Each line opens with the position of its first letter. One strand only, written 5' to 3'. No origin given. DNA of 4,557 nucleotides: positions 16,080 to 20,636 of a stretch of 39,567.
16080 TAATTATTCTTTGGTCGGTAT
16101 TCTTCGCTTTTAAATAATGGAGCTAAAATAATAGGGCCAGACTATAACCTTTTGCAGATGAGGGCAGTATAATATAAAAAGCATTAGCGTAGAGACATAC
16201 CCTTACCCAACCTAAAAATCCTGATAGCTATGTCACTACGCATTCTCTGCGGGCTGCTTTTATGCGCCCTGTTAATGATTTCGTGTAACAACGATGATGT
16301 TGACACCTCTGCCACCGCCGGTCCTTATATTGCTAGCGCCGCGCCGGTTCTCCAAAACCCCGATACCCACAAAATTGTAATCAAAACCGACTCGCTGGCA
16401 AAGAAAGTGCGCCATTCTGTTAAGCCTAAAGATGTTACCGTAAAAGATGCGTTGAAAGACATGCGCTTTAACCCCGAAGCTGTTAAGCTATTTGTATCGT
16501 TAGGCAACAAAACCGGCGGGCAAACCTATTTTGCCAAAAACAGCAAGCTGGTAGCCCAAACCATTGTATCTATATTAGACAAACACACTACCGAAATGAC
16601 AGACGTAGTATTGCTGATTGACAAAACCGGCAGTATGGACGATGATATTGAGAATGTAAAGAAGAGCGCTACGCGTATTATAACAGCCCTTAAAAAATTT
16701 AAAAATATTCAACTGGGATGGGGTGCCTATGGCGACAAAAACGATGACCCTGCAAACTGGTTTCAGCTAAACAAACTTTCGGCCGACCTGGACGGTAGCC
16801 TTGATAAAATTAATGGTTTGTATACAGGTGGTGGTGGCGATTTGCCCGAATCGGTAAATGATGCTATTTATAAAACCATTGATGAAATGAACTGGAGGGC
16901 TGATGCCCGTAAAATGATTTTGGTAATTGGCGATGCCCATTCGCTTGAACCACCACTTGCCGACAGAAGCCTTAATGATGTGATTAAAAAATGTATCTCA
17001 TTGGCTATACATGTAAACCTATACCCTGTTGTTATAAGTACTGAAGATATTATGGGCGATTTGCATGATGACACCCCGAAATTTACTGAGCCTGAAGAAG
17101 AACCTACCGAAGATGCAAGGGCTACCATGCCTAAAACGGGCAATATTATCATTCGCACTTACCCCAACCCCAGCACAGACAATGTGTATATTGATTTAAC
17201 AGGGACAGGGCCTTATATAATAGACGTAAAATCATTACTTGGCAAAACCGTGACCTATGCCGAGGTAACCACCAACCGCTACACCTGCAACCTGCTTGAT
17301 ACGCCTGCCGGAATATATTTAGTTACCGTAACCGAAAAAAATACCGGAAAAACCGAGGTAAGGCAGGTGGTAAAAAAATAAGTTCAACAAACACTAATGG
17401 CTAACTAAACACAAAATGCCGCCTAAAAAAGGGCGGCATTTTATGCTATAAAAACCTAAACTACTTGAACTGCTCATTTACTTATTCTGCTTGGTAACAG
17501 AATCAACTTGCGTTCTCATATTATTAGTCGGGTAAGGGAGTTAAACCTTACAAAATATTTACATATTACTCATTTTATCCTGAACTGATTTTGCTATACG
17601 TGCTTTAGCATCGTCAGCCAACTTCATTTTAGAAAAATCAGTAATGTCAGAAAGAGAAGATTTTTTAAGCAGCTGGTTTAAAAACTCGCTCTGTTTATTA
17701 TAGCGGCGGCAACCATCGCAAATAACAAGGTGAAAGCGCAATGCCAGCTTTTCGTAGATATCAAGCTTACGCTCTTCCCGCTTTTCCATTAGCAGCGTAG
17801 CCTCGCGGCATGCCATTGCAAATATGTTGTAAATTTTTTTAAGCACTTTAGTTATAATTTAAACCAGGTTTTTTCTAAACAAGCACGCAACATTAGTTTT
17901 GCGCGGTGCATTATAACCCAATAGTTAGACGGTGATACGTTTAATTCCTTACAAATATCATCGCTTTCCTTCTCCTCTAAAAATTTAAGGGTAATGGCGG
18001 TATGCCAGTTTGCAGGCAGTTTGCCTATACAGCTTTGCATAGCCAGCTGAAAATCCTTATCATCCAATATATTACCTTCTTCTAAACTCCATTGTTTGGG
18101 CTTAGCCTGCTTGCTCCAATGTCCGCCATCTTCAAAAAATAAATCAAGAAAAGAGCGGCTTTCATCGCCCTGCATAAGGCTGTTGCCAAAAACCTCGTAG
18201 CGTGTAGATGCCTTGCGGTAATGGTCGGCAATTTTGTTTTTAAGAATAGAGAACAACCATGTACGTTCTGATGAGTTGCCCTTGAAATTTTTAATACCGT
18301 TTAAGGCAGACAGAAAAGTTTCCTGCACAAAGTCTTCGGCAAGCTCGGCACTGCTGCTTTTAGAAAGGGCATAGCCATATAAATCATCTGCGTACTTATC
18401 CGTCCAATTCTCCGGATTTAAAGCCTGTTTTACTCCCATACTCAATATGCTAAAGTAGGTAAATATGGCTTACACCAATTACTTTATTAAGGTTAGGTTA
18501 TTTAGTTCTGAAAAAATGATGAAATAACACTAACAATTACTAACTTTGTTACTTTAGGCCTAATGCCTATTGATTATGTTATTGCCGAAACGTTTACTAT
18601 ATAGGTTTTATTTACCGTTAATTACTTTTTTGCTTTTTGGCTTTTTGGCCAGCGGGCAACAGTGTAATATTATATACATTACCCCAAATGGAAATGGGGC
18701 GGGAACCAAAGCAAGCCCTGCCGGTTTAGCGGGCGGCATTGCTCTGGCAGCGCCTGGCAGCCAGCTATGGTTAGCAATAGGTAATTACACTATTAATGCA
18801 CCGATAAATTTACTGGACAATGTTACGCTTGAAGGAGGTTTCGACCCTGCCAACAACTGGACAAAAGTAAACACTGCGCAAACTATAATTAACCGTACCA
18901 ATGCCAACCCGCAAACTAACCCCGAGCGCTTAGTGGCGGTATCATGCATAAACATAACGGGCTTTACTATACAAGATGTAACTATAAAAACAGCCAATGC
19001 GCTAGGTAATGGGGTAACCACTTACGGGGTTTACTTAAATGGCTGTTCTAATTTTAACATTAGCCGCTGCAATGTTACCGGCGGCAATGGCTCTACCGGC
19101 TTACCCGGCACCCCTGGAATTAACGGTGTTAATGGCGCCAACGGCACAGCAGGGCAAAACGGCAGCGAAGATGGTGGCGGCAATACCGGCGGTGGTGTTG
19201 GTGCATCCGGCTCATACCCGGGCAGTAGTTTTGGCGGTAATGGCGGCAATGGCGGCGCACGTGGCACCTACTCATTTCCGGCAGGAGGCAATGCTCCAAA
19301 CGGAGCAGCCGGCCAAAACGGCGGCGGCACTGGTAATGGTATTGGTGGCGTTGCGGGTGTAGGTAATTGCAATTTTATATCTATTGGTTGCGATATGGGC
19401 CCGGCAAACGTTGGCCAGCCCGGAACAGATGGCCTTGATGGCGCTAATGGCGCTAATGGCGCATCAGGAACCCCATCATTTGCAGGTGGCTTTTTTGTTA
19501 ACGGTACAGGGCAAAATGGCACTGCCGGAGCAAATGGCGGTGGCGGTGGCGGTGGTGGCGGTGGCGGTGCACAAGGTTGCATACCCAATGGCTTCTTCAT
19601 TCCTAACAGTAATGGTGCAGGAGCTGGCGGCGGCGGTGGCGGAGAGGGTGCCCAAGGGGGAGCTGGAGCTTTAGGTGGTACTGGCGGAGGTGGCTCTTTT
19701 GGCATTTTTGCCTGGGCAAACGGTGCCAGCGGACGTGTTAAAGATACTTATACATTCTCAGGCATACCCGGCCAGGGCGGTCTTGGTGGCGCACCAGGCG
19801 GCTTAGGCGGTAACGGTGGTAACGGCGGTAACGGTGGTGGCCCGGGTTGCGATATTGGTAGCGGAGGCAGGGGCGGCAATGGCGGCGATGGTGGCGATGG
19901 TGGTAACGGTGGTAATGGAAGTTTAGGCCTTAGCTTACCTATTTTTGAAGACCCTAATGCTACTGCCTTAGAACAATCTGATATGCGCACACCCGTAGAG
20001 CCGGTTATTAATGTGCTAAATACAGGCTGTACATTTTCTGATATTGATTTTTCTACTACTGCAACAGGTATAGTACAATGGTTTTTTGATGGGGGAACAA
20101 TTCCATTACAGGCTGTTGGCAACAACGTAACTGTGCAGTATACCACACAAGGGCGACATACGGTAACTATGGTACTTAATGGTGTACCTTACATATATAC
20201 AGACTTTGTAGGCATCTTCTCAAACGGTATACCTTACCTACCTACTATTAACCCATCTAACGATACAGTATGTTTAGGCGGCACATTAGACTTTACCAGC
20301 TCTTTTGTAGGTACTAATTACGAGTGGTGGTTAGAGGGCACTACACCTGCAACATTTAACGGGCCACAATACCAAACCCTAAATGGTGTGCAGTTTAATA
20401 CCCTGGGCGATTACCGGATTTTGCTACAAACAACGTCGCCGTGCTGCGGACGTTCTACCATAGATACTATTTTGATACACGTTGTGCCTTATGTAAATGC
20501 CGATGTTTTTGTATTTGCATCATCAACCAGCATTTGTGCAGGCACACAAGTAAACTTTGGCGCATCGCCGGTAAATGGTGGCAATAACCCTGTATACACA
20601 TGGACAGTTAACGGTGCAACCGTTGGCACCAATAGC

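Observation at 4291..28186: Three paralogous T9SS surface proteins share a collinear beta-helix + polyglycine + CCG module that I cannot place in a characterised family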

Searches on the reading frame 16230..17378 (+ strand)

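Call 13: search_protein_families(library=pfam, proteins=[window:16230-17378:+], max_evalue=0.001)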
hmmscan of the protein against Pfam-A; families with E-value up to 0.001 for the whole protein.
window:16230-17378:+ (383 aa): 6 families
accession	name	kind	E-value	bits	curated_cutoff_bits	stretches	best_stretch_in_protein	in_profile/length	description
PF00092.34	VWA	-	8.3e-11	42.8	23.8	1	125-269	1-139/174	von Willebrand factor type A domain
PF25106.1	VWA_4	-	2.7e-09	37.3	27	1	127-245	3-113/169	von Willebrand factor A domain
PF00362.24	Integrin_beta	-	6.6e-09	36.3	24.8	1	125-186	7-69/248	Integrin beta chain VWA domain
PF18962.6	Por_Secre_tail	-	1.1e-08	35.7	27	1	311-375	2-70/75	Secretion system C-terminal sorting domain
PF24909.1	vWA_SIBA-E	-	0.00015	21.8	27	1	96-273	7-177/284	Integrin beta-like protein A-E, vWA-like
PF13519.12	VWA_2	-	0.00083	20.4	27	0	126-236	1-106/107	von Willebrand factor type A domain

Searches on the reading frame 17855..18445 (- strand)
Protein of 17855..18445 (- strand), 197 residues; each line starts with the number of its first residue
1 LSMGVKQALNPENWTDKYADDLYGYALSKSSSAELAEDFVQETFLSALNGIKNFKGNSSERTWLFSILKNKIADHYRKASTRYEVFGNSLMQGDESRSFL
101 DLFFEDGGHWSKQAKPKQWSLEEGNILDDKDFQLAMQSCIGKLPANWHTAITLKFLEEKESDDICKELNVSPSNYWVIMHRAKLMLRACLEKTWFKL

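Call 13: search_protein_families(library=pfam, proteins=[window:17855-18445:-], max_evalue=0.001)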
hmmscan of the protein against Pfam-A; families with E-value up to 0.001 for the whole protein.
window:17855-18445:- (197 aa): 3 families
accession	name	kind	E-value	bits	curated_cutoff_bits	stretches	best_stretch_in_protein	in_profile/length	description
PF04542.20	Sigma70_r2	-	1.7e-15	57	24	1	17-80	4-69/71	Sigma-70 region 2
PF08281.18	Sigma70_r4_2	-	1.9e-08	34.3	25.7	1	134-185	2-53/54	Sigma-70, region 4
PF22029.2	PhyR_sigma2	-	0.00065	20.1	27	0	30-68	16-54/55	Sigma2 domain of PhyR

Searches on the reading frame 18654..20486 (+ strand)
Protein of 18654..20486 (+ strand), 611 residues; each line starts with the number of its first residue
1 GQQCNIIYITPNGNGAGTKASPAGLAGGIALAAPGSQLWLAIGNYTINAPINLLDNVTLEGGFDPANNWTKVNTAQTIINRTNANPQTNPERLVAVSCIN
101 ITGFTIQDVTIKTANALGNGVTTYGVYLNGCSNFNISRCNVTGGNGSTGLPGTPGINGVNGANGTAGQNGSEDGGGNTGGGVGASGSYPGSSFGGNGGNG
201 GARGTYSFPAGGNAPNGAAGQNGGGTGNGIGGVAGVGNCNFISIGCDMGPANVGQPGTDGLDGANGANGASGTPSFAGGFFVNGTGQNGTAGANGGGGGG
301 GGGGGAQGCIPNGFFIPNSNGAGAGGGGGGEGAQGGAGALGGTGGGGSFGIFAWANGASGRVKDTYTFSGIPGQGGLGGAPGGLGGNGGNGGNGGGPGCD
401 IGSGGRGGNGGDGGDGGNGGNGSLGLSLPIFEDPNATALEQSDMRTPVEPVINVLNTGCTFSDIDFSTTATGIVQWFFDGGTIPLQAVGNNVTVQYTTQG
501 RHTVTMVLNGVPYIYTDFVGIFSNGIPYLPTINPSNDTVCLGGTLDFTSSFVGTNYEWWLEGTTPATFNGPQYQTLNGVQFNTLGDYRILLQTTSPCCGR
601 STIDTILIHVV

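Call 15: find_homologous_proteins(query=window:18654-20486:+, max_evalue=0.00001)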
Query window:18654-20486:+ (611 aa): 384 proteins with E <= 0.00001 among 8000 candidates; the best 120 are listed.
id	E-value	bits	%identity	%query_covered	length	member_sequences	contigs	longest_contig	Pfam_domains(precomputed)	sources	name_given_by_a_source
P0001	2.1e-133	464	45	99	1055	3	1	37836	PF00801.27,PF18962.8,PF18911.7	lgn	-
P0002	6.2e-132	459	46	100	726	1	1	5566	PF00801.27,PF18911.7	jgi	-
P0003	5.1e-123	430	43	100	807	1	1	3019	PF00801.27,PF18911.7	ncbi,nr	ncbi:MAG: hypothetical protein JKX73_01980, partial [Flavobacteriales bacterium]|nr:hypothetical pro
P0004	9.0e-105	370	42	93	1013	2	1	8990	PF00801.27,PF18962.8,PF18911.7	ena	-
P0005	3.4e-91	325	37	100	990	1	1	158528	PF00801.27,PF06832.19,PF19081.7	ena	-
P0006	1.1e-85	307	36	31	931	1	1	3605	PF19081.7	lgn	-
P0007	1.9e-84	303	39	43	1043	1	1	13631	PF19081.7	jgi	-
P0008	1.1e-83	300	52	44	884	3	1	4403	PF19408.6,PF00801.27,PF13585.13,PF18911.7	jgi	-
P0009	2.1e-76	276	47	24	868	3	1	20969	-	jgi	jgi:hypothetical protein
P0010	6.1e-75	271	45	48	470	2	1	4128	PF12708.13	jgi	jgi:hypothetical protein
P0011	1.2e-67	247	-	-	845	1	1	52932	PF18962.8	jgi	jgi:hypothetical protein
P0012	2.7e-67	246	-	-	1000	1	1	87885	PF18962.8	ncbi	-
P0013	1.9e-66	243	-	-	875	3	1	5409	PF18962.8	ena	-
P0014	5.4e-66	242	42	30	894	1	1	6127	PF00801.27,PF13585.13,PF18911.7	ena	-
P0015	1.0e-65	241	41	32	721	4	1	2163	PF00801.27,PF18911.7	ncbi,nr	ncbi:MAG: PKD domain-containing protein, partial [Flavobacteriales bacterium]|nr:PKD domain-containi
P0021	7.3e-60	221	-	-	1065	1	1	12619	PF13585.13,PF19081.7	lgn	-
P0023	8.7e-58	214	41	24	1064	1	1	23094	PF13585.13,PF19081.7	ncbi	-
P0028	1.5e-55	207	41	82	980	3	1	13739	PF13585.13,PF19081.7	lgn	-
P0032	4.8e-53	199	-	-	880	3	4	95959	PF23237.2,PF18962.8,PF19081.7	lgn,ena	-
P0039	5.1e-51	192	33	46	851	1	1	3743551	PF18962.8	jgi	jgi:hypothetical protein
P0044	1.4e-48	184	53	17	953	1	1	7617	PF23237.2,PF18962.8,PF19081.7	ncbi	-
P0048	3.6e-48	183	-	-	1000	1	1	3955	PF13585.13,PF19081.7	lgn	-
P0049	4.3e-48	182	-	-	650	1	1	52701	PF18962.8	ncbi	-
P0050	4.7e-48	182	42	25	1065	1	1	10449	PF13585.13,PF19081.7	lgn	-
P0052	6.8e-48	182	-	-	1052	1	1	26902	PF13585.13,PF19081.7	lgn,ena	-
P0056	2.3e-47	180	34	8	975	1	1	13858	PF13585.13,PF19081.7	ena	-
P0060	3.4e-46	176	-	-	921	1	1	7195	PF18962.8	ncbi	-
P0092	8.3e-37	145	28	30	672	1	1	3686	-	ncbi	-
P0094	8.0e-36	142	37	31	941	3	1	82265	PF00801.27,PF13573.13,PF13585.13,PF19081.7,PF18911.7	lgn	-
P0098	2.5e-32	130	-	-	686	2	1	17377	PF18962.8,PF19081.7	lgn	-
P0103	1.7e-26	111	-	-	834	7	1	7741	PF18962.8,PF19081.7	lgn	-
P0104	3.3e-26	110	33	32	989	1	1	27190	PF00801.27,PF13585.13,PF19081.7,PF18911.7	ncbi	-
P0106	1.7e-24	104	32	26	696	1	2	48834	-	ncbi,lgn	-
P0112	2.9e-22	97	-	-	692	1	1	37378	PF18962.8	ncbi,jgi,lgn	-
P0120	2.9e-19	87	-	-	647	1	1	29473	-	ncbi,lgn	-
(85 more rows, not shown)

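Call 16: search_solved_structures(query=window:18654-20486:+, max_evalue=1, show_alignments=2)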
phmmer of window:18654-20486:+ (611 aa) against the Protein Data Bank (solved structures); distinct sequences matched with E-value up to 1: 3.
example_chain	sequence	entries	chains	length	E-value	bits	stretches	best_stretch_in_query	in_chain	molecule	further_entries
7lyb_M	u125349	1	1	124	0.00093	21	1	402-447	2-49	Isoform 7 of Breast cancer type 1 susceptibility protein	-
3p8c_D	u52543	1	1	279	0.018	16.7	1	401-441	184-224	Wiskott-Aldrich syndrome protein family member 1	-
7usc_C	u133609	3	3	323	0.033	15.8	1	403-441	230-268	Wiskott-Aldrich syndrome protein family member 1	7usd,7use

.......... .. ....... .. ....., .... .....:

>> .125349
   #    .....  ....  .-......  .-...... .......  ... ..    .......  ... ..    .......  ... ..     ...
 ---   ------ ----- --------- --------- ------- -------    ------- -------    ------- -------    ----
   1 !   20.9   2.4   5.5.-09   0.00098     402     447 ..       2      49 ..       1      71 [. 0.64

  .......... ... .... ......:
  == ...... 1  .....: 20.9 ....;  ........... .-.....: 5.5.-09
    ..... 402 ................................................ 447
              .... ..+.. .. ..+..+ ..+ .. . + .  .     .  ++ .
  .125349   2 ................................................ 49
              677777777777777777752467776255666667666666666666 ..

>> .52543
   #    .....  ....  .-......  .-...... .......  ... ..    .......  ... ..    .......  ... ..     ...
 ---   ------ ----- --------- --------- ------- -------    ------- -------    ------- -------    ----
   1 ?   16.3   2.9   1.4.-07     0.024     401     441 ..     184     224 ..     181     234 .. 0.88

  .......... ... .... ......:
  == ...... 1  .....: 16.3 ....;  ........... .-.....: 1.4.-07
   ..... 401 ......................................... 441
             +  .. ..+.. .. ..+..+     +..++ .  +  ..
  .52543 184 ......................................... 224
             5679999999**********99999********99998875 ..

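Call 46: find_related_loci(query=window:18657-20486:+, collection=genome_contigs, flank=8000)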
Query window:18657-20486:+ (610 aa) in genome_contigs; peptide patterns used: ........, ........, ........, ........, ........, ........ (x = any residue, [..] = any of these).
79 stretches matched a pattern; 7 encode a relative of the query (tblastn E <= 1e-3); 6 distinct loci.
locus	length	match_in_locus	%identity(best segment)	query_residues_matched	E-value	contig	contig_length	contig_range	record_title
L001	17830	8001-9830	92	1-610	0e+0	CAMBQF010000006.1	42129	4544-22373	MAG: Chitinophaga pinensis isolate MiE-14oct19-232 genome assembly, contig: MiE-14oct19-C970, whole genome shotgun seque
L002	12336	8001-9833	88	1-610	0e+0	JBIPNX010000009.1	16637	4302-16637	MAG: Flavobacteriales bacterium isolate ME2018-11-08GD_3300042901_group8_bin15 Rohwer_bin940_scaffold_1775_c1, whole gen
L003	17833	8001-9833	88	1-610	0e+0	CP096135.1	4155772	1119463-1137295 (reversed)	MAG: Sphingobacteriales bacterium JAD_PAG50586_3 chromosome, complete genome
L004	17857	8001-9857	52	1-610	5e-115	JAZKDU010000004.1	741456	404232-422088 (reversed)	MAG: Bacteroidota bacterium isolate DC_HB_01_SPN181219-bin066 DCHB01SPN_B066_0_000000000004, whole genome shotgun sequen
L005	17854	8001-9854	52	1-610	2e-110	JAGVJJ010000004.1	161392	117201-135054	MAG: Bacteroidia bacterium isolate SW_35 c_000000001788, whole genome shotgun sequence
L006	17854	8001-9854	56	1-610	5e-124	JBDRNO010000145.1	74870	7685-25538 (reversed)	MAG: Bacteroidota bacterium isolate MEGAHIT-group-1.892 k141_2159078, whole genome shotgun sequence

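Call 69: list_cluster_members(proteins=[P0106, P0120, P0112, P0039, P0012, P0023, P0044, P0049, P0060, P0092])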
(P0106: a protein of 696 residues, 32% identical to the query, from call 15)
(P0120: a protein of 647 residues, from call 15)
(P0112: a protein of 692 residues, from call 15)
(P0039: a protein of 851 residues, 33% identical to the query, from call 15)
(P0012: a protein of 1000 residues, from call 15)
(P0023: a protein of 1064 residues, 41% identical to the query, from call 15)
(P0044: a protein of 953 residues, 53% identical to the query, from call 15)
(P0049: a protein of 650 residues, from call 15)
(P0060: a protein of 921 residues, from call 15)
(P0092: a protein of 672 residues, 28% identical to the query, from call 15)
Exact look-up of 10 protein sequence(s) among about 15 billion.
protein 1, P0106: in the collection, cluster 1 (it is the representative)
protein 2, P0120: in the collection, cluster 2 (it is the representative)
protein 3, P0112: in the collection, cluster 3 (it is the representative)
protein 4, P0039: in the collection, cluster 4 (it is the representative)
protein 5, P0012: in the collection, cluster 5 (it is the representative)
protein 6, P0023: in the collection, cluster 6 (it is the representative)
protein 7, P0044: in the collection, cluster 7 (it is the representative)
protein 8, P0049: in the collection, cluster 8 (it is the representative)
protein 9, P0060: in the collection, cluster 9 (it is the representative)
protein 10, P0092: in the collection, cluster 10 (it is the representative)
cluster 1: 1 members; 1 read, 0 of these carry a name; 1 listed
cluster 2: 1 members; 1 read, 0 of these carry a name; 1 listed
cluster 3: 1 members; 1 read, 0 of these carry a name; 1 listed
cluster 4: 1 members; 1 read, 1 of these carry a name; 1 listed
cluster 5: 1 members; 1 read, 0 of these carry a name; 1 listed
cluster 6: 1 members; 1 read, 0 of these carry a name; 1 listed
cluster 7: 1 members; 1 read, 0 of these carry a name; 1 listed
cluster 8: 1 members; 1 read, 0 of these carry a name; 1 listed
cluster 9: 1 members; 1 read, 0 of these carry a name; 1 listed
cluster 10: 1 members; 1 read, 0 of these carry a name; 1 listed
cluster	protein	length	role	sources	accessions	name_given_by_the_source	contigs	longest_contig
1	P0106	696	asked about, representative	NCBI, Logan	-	-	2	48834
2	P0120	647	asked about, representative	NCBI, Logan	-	-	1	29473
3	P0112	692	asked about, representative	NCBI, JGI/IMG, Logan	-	-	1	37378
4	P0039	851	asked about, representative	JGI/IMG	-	hypothetical protein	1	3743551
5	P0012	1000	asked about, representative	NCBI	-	-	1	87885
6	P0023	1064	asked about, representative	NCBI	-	-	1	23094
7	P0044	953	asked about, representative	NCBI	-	-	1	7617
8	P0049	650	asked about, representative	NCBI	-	-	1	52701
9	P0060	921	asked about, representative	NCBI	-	-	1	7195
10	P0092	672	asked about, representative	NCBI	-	-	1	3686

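Call 70: find_encoding_contigs(protein=P0106, flank=6000, max_places=2)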
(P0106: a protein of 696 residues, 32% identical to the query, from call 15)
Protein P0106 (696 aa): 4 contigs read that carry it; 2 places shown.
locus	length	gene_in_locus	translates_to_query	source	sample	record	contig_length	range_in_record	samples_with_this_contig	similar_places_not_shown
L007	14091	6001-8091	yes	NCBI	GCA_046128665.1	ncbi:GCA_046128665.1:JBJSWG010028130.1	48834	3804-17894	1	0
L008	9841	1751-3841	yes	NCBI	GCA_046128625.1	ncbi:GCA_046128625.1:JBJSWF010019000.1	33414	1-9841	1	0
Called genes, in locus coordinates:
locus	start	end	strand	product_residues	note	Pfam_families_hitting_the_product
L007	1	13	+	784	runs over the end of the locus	PF13802:Gal_mutarotas_2, PF01055:Glyco_hydro_31_2nd, PF21365:Glyco_hydro_31_3rd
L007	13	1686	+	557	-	PF01547:SBP_bac_1, PF13416:SBP_bac_8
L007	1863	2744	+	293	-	PF00528:BPD_transp_1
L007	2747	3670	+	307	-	PF00528:BPD_transp_1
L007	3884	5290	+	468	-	PF01212:Beta_elim_lyase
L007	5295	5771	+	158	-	-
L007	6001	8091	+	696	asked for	-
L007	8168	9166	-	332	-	-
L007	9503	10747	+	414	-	-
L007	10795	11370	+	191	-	PF13453:Zn_ribbon_TFIIB (weak)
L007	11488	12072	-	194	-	PF08818:DUF1801, PF13376:OmdA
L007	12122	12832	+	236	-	-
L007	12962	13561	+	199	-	-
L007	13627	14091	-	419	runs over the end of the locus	PF25384:Alsin_RLD (faint), PF25390:WD40_RLD, PF00415:RCC1 (weak), PF13540:RCC1_2, PF00415:RCC1, PF25390:WD40_RLD, PF13540:RCC1_2 (weak)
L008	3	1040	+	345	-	?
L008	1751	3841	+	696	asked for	-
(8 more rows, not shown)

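Call 71: find_encoding_contigs(protein=P0039, flank=6000, max_places=2)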
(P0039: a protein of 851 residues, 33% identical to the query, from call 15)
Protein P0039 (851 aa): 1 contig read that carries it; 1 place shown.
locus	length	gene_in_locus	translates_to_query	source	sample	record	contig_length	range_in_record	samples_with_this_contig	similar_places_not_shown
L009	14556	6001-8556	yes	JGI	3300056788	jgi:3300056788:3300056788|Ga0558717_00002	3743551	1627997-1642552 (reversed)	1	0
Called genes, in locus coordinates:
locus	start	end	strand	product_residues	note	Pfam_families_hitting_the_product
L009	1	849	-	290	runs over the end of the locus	PF18962:Por_Secre_tail (faint)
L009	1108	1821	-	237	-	PF00849:PseudoU_synth_2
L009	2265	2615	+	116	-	PF01022:HTH_5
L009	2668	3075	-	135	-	PF00856:SET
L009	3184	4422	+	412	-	PF01979:Amidohydro_1, PF07969:Amidohydro_3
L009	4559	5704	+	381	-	PF01946:Thi4 (weak), PF00890:FAD_binding_2 (weak), PF01266:DAO, PF07992:Pyr_redox_2 (faint)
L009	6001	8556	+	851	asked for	PF18962:Por_Secre_tail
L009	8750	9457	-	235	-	PF00696:AA_kinase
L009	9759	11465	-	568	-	PF00270:DEAD, PF04851:ResIII, PF00271:Helicase_C, PF28538:Helicase_helical, PF03880:DbpA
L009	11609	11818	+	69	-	-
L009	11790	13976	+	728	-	PF12437:GSIII_N, PF00120:Gln-synt_C, PF18318:Gln-synt_C-ter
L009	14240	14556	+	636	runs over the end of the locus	PF02518:HATPase_c, PF13589:HATPase_c_3, PF01119:DNA_mis_repair, PF08676:MutL_C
